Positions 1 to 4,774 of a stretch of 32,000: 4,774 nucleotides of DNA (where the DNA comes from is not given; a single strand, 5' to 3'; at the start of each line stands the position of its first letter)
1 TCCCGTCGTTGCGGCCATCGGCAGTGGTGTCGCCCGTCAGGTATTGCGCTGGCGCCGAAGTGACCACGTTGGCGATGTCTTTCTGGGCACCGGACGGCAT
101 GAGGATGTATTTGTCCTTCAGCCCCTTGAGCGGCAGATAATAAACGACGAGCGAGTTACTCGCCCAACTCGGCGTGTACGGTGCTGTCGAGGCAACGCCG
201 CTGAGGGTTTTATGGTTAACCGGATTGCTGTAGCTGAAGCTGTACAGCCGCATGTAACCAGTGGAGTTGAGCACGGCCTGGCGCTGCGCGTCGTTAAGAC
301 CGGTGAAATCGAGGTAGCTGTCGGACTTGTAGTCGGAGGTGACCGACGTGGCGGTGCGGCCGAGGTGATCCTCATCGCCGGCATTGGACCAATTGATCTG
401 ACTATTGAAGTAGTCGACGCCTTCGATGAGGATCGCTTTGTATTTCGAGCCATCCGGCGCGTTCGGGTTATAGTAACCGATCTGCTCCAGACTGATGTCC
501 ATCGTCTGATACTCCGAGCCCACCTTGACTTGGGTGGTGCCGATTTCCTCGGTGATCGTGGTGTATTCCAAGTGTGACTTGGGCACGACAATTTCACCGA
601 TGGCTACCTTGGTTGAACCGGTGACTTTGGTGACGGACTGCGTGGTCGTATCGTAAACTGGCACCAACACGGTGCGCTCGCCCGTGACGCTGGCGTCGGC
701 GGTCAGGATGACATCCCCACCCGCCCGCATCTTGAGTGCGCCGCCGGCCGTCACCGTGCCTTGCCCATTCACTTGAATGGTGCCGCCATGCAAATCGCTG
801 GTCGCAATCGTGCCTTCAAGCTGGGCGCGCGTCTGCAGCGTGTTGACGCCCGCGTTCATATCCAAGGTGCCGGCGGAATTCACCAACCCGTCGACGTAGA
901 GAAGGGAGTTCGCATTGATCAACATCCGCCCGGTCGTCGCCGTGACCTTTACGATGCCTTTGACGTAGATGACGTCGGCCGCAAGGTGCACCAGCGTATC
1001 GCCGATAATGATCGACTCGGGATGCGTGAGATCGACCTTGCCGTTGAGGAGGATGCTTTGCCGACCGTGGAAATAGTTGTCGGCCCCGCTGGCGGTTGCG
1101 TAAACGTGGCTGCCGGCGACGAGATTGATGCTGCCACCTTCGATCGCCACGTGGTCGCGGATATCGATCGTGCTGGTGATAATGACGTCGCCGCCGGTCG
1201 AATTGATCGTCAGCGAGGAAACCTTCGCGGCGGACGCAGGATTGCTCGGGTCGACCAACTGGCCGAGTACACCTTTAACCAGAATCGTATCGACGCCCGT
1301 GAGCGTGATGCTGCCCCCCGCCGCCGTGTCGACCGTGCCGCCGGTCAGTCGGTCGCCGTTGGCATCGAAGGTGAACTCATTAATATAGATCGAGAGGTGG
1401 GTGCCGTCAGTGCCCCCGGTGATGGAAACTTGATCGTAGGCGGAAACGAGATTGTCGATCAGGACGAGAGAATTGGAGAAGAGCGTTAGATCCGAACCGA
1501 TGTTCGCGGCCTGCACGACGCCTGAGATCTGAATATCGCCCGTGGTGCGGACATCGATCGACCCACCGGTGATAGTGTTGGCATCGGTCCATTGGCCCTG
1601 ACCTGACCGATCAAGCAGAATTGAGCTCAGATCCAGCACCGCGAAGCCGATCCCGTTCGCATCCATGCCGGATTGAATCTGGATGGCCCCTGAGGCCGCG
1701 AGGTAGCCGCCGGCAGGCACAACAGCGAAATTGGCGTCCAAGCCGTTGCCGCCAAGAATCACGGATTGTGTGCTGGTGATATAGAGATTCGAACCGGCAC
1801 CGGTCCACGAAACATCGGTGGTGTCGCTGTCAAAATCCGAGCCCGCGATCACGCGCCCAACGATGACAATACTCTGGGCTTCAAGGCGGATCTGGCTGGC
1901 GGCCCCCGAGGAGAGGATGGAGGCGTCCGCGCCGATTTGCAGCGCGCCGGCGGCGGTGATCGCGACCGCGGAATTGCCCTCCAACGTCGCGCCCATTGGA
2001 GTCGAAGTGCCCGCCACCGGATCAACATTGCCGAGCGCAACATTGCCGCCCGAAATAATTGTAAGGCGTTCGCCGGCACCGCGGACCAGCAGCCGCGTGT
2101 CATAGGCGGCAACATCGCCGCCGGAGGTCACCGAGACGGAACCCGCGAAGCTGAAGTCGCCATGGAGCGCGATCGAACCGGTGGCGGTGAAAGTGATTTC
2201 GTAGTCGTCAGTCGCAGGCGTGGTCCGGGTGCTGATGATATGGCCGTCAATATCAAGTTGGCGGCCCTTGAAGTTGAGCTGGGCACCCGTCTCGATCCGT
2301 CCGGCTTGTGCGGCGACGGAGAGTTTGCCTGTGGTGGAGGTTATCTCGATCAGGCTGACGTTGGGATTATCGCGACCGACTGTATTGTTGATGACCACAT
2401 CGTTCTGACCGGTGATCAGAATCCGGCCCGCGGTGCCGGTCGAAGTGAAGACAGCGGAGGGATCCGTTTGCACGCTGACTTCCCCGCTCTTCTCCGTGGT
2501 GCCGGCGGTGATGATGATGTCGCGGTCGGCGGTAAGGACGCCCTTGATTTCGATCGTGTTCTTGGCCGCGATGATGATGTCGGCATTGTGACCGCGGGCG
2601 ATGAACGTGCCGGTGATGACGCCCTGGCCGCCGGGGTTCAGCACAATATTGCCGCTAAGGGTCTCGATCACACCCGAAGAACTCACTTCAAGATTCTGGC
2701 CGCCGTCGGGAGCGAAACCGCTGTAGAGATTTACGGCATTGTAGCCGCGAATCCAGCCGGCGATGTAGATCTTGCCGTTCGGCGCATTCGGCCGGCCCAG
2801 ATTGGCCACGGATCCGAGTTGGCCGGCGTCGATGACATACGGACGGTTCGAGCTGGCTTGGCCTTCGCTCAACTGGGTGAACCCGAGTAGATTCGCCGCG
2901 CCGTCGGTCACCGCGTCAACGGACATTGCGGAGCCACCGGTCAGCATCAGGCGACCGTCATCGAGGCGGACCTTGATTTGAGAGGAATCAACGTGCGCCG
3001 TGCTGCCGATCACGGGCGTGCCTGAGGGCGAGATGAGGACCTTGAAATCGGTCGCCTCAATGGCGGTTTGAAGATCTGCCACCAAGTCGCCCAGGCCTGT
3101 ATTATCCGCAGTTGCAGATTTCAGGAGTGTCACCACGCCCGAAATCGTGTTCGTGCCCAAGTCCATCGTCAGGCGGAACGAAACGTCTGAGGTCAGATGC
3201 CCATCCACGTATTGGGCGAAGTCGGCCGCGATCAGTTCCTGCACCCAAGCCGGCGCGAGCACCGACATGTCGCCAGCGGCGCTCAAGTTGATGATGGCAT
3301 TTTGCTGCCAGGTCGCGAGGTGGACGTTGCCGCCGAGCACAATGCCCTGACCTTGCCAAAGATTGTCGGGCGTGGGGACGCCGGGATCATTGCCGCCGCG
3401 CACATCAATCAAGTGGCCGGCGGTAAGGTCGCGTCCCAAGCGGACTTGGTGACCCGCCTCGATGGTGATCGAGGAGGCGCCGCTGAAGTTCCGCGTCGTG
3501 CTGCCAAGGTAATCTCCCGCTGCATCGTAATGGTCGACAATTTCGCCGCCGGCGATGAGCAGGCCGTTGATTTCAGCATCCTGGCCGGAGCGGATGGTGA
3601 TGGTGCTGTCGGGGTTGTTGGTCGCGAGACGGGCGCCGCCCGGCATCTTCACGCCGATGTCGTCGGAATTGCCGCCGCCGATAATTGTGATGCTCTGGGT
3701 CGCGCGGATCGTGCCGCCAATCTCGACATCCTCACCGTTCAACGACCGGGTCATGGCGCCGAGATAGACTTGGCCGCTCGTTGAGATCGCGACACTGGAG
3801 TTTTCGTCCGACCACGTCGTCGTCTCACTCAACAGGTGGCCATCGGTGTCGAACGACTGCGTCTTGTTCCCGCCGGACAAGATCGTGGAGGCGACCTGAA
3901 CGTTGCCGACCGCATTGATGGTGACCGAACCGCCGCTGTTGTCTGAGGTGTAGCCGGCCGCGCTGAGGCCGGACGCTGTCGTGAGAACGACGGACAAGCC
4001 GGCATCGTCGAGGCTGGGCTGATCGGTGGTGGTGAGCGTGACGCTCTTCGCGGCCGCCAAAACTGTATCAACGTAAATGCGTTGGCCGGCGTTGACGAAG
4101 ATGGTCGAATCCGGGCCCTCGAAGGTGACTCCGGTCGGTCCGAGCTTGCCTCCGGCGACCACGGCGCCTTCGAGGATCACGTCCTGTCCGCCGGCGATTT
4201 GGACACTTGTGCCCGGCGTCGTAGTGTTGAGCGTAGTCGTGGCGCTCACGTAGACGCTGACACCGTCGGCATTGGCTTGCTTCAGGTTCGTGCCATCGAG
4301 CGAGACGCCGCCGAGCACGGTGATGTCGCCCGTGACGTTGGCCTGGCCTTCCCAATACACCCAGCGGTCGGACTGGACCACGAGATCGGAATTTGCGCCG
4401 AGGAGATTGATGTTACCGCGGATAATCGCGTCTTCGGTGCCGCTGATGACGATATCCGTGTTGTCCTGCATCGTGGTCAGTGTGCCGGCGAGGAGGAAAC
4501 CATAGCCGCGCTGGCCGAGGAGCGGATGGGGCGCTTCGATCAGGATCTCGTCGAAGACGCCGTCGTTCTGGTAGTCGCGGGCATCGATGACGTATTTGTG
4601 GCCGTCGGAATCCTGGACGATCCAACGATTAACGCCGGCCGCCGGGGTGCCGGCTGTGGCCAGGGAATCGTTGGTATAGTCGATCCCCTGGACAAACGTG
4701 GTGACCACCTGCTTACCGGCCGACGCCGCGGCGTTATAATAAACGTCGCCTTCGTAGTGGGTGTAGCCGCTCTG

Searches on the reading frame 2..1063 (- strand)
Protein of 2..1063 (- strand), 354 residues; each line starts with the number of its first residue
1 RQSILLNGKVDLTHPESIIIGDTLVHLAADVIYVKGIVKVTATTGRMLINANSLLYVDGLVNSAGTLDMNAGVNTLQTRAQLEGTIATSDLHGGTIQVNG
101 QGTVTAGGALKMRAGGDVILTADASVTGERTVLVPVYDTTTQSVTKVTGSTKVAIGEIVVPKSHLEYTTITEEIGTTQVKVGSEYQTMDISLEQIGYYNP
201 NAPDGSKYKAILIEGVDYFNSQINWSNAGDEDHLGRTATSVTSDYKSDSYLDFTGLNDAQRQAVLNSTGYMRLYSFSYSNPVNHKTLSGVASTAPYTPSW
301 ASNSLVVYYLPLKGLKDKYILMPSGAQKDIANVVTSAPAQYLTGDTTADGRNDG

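Call 9: search_protein_families(library=pfam, proteins=[window:2-1063:-], max_evalue=1)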
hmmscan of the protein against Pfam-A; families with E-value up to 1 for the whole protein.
window:2-1063:- (354 aa): 2 families
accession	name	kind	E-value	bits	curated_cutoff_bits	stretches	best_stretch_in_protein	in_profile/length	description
PF18221.6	MU2_FHA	-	0.13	12.7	29.2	1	24-53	37-65/94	Mutator 2 Fork head associated domain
PF07093.16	SGT1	-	0.27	10.1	30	1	174-241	308-374/587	SGT1 protein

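Call 10: search_protein_families(library=ncbifam, proteins=[window:2-1063:-], max_evalue=1)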
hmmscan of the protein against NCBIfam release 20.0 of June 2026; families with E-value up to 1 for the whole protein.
window:2-1063:- (354 aa): 1 family
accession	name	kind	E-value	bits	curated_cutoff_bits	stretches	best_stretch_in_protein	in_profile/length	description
NF042917.1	PAGG_GluLig_BesA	equivalog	0.025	13.3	750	1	39-121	209-289/432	L-propargylglycine--L-glutamate ligase BesA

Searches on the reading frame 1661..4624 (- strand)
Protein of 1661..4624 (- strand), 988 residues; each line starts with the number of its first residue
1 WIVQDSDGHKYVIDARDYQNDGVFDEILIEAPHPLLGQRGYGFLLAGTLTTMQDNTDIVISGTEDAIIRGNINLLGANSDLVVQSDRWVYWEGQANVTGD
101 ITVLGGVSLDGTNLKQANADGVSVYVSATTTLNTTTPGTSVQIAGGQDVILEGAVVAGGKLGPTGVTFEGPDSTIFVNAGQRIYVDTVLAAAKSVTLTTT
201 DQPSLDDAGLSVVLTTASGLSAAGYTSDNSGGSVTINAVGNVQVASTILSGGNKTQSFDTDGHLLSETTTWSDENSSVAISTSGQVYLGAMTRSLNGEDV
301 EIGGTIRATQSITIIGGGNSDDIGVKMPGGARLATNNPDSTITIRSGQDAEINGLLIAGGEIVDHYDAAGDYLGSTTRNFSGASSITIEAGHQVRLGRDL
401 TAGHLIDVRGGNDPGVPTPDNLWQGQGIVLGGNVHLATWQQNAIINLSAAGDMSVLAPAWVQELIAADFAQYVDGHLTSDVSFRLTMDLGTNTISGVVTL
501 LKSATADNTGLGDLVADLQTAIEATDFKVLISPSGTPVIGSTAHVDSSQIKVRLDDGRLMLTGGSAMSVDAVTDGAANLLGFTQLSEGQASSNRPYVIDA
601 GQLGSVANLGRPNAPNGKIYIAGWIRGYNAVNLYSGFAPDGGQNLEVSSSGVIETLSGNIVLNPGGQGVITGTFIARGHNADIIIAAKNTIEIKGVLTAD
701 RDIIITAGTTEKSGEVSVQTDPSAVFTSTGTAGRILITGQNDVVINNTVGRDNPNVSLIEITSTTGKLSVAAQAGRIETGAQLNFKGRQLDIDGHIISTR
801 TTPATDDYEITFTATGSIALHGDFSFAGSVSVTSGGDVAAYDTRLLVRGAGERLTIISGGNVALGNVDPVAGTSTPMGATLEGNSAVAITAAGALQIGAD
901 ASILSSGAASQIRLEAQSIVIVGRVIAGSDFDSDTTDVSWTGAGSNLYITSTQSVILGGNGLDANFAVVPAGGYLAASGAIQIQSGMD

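Call 80: search_solved_structures(query=window:1661-4624:-, max_evalue=1)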
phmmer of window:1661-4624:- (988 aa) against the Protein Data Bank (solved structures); distinct sequences matched with E-value up to 1: 1.
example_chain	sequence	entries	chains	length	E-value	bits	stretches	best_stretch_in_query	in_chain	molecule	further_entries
1suj_A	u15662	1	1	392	0.13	13.5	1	289-378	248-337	cone arrestin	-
